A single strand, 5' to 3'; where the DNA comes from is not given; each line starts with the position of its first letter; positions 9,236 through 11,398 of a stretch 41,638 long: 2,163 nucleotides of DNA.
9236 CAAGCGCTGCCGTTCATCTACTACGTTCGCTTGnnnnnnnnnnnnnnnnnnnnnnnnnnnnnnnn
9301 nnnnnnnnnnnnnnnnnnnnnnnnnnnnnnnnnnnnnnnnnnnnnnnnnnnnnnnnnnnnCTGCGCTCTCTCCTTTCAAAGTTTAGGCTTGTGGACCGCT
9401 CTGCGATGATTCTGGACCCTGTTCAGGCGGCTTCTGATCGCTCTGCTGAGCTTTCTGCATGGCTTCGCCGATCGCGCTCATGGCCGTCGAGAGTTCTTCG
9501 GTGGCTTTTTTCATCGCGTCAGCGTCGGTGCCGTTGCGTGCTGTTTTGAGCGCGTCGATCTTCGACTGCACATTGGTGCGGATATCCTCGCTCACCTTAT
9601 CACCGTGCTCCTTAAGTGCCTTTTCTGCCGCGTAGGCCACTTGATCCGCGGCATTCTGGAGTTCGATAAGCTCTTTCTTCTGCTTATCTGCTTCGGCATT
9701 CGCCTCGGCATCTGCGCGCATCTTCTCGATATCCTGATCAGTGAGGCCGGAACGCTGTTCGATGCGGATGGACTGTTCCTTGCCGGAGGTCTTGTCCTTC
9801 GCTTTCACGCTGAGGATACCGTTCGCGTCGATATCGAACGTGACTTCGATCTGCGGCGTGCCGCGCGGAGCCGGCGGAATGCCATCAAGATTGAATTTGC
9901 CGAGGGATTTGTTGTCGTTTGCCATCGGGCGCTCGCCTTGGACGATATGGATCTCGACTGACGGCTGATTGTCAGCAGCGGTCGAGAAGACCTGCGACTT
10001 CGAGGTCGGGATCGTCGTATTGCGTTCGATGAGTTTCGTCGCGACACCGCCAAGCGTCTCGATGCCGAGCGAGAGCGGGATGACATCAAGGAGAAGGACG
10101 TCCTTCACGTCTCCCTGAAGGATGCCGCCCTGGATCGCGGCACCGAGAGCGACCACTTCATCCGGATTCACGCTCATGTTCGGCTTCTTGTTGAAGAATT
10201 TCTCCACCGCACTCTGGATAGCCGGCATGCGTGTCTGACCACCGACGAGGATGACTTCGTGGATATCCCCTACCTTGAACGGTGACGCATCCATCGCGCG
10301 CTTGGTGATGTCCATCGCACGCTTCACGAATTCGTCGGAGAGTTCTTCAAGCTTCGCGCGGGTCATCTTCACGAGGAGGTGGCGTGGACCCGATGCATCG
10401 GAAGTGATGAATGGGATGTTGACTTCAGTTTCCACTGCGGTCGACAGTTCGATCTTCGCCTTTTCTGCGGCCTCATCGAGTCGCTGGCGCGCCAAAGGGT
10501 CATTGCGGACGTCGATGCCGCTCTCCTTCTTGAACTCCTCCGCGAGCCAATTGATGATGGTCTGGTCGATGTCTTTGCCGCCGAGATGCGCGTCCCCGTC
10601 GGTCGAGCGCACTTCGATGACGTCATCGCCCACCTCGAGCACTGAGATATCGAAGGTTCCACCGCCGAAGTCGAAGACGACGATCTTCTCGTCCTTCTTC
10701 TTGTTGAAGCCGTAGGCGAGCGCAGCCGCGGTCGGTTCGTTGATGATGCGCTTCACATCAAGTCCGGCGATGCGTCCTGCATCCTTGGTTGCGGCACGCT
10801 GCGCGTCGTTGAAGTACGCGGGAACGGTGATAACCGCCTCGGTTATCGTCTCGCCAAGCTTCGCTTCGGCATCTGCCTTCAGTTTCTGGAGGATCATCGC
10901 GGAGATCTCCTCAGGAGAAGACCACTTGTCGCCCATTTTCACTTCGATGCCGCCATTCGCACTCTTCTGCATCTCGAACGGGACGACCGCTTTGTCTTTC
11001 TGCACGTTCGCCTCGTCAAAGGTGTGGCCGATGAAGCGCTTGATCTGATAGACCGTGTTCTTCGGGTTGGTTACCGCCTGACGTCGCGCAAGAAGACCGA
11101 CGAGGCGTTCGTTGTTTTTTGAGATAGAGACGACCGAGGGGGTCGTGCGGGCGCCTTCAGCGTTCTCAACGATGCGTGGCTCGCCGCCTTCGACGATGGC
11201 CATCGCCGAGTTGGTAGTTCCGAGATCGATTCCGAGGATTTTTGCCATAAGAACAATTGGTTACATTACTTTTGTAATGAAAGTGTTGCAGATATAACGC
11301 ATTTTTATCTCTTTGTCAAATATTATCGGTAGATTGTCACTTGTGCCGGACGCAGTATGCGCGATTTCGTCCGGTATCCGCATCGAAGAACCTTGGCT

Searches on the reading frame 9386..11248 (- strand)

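Call 80: search_protein_families(library=pfam, proteins=[window:9386-11248:-], max_evalue=0.00001)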
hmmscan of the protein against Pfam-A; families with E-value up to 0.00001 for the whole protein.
window:9386-11248:- (621 aa): 2 families
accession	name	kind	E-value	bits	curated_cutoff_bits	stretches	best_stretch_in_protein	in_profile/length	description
PF00012.26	HSP70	-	3e-246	818.8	20.6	1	4-598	1-598/599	Hsp70 protein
PF06723.19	MreB_Mbl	-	4.6e-18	65.6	27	1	119-371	77-316/327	MreB/Mbl protein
